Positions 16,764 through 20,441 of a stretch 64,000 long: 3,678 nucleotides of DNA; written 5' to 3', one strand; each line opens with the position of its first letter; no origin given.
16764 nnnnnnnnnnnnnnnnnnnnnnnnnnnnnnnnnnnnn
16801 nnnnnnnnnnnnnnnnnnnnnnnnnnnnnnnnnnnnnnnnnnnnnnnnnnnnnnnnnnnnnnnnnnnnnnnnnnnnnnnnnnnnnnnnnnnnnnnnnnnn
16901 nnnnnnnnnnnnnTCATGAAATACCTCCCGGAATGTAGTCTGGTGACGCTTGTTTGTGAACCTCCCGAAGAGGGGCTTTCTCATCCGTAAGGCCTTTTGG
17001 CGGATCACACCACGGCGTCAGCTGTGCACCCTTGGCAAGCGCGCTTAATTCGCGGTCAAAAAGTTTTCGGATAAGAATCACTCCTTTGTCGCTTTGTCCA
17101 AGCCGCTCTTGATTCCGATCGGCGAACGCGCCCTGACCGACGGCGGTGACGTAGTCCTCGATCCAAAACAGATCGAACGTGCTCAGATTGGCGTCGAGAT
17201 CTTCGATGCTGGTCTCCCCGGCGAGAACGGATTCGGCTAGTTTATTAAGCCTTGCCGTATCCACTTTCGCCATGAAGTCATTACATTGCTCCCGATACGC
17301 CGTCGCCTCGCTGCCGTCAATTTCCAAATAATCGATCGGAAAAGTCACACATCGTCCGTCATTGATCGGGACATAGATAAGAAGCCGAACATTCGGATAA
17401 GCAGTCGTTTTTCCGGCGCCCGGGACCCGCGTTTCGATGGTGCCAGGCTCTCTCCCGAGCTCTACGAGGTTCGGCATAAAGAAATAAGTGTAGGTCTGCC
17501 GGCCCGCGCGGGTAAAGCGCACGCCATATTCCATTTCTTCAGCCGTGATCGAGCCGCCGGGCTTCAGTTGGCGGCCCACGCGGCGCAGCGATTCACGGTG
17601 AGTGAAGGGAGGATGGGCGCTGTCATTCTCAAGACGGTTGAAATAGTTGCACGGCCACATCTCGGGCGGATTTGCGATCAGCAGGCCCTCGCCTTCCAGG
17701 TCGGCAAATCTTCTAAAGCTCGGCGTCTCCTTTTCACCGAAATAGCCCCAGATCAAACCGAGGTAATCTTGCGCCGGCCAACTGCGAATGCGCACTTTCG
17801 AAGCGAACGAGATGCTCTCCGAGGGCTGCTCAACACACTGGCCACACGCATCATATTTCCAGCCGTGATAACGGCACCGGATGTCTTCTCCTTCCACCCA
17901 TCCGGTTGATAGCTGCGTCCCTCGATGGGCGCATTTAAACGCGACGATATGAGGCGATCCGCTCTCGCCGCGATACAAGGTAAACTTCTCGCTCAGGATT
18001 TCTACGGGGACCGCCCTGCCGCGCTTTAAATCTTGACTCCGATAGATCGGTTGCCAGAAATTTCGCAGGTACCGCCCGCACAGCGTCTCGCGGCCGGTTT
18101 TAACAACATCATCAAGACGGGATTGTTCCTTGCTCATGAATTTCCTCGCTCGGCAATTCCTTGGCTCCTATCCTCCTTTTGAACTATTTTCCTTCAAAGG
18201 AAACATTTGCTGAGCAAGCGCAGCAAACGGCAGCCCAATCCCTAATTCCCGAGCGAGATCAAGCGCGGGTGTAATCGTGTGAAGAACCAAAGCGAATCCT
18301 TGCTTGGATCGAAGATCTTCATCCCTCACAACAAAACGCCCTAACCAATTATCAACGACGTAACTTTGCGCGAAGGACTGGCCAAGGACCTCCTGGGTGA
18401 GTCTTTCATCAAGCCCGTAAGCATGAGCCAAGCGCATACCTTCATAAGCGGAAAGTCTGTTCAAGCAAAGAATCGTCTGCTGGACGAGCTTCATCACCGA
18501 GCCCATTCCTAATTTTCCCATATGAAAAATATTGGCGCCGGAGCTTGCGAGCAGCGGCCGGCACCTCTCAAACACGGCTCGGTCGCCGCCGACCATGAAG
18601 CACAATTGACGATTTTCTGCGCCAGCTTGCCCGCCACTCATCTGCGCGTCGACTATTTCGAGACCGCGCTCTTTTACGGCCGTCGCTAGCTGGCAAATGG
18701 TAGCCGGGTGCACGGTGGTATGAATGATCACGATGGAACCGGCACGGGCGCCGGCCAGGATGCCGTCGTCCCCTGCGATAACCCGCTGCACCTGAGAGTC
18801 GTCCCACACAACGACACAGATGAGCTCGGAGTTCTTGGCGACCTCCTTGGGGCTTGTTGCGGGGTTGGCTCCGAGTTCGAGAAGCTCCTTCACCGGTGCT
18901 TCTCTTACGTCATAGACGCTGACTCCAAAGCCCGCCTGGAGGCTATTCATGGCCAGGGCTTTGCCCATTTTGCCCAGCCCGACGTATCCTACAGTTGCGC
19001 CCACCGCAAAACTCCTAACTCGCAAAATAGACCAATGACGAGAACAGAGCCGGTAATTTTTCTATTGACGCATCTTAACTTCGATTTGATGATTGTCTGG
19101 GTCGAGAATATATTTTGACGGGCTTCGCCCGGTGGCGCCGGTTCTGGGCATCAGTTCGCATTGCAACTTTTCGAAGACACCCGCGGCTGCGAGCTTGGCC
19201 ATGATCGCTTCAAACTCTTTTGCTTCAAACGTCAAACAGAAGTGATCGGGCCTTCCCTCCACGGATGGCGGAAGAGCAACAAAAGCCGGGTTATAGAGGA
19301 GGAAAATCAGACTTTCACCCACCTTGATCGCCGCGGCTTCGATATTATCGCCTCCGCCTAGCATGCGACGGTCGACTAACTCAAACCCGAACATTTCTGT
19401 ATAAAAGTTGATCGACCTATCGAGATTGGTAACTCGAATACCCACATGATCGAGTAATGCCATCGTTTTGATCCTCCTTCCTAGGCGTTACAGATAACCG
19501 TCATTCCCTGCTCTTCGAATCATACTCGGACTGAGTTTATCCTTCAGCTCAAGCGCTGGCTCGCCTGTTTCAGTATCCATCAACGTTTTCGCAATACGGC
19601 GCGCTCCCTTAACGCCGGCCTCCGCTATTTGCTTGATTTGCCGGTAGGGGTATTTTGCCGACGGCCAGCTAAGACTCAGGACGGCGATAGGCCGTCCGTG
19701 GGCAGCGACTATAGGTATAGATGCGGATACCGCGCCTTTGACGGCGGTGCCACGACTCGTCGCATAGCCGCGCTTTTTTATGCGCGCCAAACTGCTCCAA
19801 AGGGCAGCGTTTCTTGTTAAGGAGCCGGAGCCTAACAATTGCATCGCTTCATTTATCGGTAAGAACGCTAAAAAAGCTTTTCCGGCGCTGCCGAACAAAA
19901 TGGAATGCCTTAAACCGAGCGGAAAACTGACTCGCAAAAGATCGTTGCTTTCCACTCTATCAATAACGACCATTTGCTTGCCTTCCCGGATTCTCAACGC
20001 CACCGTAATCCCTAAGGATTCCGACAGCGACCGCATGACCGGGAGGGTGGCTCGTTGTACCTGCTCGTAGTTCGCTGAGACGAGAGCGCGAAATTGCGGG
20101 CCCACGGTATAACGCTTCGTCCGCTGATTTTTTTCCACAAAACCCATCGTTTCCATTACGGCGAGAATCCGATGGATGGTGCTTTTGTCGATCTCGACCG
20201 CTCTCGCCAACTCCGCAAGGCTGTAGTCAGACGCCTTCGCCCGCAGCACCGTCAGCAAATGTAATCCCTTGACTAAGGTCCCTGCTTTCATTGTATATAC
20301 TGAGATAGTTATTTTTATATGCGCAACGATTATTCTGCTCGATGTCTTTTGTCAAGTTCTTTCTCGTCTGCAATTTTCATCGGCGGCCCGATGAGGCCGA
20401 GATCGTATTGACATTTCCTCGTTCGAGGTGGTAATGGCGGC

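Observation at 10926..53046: Candidate undescribed system: five split ComDE-like ThDP decarboxylases, each wired to secreted NMT1/SsuA-type binding proteins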

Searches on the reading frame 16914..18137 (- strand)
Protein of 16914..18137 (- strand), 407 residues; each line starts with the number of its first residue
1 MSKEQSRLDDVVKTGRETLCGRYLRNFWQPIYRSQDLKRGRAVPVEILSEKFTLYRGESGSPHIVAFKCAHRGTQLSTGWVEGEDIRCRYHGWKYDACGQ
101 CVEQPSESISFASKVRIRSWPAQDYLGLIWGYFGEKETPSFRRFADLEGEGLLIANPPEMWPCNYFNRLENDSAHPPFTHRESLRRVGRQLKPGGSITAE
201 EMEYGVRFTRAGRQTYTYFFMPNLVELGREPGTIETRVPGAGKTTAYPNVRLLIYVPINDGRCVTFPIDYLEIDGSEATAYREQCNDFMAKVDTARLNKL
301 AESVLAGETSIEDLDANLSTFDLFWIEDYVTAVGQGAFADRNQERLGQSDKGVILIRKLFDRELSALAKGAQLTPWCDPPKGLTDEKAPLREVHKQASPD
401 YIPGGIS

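Call 5: search_protein_families(library=pfam, proteins=[window:16914-18137:-], max_evalue=0.001)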
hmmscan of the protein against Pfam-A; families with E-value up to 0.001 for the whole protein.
window:16914-18137:- (407 aa): 1 family
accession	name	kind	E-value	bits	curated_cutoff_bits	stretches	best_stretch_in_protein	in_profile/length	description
PF00355.32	Rieske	-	1.9e-19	69.8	20.3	1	28-108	2-82/88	Rieske [2Fe-2S] domain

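Call 39: search_solved_structures(query=window:16914-18137:-, max_evalue=0.00001)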
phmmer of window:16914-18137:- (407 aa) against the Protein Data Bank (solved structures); distinct sequences matched with E-value up to 0.00001: 25.
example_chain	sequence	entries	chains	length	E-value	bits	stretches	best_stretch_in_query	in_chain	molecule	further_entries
7fhr_A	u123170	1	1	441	8.6e-27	97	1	11-180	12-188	Putative Phthalate 4,5-dioxygenase, subunit alpha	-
9ina_A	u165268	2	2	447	5e-25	91.2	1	3-182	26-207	Rieske (2Fe-2S) domain protein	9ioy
7fjl_A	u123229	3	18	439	2.8e-22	82.1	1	18-182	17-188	Rieske (2Fe-2S) domain protein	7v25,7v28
6wn3_A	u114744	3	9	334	6.6e-15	57.8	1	23-146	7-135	SxtT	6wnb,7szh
6ick_A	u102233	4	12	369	8.6e-15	57.4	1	22-181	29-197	Methylxanthine N1-demethylase NdmA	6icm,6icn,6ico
6icp_A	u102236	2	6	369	8.7e-15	57.4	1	22-181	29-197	Methylxanthine N1-demethylase NdmA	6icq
6wnc_A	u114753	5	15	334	1.3e-14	56.9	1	23-148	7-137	SxtDIOX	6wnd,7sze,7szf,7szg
7qwt_A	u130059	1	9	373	7.7e-13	51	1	24-185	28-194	Rieske (2Fe-2S) domain protein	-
6icl_A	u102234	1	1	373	6.1e-12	48.1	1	22-171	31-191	Methylxanthine N3-demethylase NdmB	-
3gkq_A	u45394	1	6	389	1.1e-11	47.1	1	24-140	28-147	Terminal oxygenase component of carbazole 1,9a-dioxygenase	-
3gcf_A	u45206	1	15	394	2e-10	43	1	24-140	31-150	Terminal oxygenase component of carbazole 1,9a-dioxygenase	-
3gb4_A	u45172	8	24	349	7.1e-10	41.3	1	23-136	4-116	DdmC | Dicamba O-demethylase, oxygenase component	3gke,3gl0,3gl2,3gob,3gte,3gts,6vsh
4qdf_B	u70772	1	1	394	4.6e-09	38.6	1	4-133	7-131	3-ketosteroid 9alpha-hydroxylase oxygenase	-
2zyl_A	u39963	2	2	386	4.6e-09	38.6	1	19-135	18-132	POSSIBLE OXIDOREDUCTASE | 3-ketosteroid-9-alpha-monooxygenase oxygenase subunit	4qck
4nbc_A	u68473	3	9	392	5.7e-09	38.3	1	24-144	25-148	Terminal oxygenase component of carbazole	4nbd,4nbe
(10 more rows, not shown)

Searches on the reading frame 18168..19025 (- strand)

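Call 5: search_protein_families(library=pfam, proteins=[window:18168-19025:-], max_evalue=0.001)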
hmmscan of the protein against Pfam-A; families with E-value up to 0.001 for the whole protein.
window:18168-19025:- (285 aa): 4 families
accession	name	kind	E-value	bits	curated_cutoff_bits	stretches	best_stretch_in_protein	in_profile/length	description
PF03446.21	NAD_binding_2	-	2e-44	151.9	21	1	11-170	1-161/161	NAD binding domain of 6-phosphogluconate dehydrogenase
PF14833.11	NAD_binding_11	-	2.1e-15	57.5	30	1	173-277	1-104/122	NAD-binding of NADP-dependent 3-hydroxyisobutyrate dehydrogenase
PF02826.25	2-Hacid_dh_C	-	2.7e-05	24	25.1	1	9-83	36-109/178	D-isomer specific 2-hydroxyacid dehydrogenase, NAD binding domain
PF02737.24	3HCDH_N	-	0.00035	21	22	1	11-50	1-40/180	3-hydroxyacyl-CoA dehydrogenase, NAD binding domain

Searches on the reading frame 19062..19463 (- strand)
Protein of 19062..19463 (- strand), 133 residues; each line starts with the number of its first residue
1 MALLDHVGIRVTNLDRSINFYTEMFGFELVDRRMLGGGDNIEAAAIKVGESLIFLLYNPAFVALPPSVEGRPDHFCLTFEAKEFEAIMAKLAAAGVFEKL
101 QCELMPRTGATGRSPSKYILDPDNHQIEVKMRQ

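Call 5: search_protein_families(library=pfam, proteins=[window:19062-19463:-], max_evalue=0.001)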
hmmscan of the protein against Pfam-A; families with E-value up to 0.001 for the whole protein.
window:19062-19463:- (133 aa): 1 family
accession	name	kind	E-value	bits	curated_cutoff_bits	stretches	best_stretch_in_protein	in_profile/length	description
PF00903.31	Glyoxalase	-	1.2e-14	55.2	20.6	1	4-129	2-121/121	Glyoxalase/Bleomycin resistance protein/Dioxygenase superfamily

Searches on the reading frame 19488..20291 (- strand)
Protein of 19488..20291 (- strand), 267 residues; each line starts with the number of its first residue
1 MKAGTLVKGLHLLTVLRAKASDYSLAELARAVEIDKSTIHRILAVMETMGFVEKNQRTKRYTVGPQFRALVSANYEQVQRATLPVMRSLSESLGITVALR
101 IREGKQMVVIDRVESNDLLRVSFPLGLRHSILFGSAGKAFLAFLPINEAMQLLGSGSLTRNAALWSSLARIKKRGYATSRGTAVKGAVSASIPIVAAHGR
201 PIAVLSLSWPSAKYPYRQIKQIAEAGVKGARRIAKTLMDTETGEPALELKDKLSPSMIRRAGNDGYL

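Call 5: search_protein_families(library=pfam, proteins=[window:19488-20291:-], max_evalue=0.001)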
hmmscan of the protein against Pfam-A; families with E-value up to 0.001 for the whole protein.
window:19488-20291:- (267 aa): 10 families
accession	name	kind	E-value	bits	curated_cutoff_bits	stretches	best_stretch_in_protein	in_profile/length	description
PF01614.24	IclR_C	-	2.7e-24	86.1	24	1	78-233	9-172/174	Bacterial transcriptional regulator IclR C-terminal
PF09339.16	HTH_IclR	-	2.7e-12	46.7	22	1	5-55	1-51/52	IclR helix-turn-helix domain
PF25213.1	HVO_A0261_N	-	1.6e-05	25.1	35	1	11-64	15-64/86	HVO_A0261 N-terminal domain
PF25212.1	HVO_A0114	-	1.9e-05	24.8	27.6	1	10-60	25-74/84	HVO_A0114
PF12802.13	MarR_2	-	2.1e-05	25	27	1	23-60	21-60/61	MarR family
PF01978.25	TrmB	-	5.5e-05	23.4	25.6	1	25-61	25-62/68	Sugar-specific transcriptional regulator TrmB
PF01047.28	MarR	-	7.6e-05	23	24.6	1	11-58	7-53/59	MarR family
PF13412.12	HTH_24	-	0.00013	21.9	21.9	1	13-53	9-48/48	Winged helix-turn-helix DNA-binding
PF08100.18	Dimerisation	-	0.00034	20.8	25.6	1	10-68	28-88/93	O-methyltransferase dimerisation domain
PF01022.26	HTH_5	-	0.0005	20.3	22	0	21-54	14-47/47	Bacterial regulatory protein, arsR family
